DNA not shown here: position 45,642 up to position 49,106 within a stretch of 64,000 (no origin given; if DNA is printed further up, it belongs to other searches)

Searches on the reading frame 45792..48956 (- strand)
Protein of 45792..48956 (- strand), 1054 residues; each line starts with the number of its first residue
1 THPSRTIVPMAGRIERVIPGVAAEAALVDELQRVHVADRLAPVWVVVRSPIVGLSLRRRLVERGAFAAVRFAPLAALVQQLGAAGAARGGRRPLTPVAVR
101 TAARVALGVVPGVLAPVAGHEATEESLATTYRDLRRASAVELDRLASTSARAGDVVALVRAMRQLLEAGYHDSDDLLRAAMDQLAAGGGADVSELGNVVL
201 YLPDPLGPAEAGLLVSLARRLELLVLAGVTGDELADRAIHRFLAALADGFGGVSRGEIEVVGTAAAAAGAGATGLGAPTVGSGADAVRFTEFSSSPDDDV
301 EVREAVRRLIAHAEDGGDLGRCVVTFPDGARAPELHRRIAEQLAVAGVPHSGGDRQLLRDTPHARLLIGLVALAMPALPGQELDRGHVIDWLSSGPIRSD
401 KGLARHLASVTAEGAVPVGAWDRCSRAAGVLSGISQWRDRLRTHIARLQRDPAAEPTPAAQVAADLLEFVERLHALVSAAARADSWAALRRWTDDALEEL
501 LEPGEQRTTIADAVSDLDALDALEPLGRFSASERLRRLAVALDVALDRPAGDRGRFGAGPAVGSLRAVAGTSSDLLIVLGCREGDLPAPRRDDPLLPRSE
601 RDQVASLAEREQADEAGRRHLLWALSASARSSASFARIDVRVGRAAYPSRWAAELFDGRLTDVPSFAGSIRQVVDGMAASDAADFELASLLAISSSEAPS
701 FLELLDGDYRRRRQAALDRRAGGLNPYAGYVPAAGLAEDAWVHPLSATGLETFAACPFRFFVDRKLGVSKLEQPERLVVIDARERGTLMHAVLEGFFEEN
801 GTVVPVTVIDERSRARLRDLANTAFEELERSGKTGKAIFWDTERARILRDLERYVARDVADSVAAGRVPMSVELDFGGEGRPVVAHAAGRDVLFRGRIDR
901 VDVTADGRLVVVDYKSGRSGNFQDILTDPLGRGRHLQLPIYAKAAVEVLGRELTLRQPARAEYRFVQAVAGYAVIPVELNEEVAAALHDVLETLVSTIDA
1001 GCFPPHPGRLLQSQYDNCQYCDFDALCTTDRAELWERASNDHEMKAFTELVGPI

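Call 64: search_protein_families(library=pfam, proteins=[window:45792-48956:-], max_evalue=0.00001)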
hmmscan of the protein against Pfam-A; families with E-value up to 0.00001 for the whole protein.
window:45792-48956:- (1054 aa): 1 family
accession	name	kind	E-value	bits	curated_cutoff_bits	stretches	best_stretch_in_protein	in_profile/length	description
PF12705.13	PDDEXK_1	-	1.8e-39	136.6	22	1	745-1027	2-246/247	PD-(D/E)XK nuclease superfamily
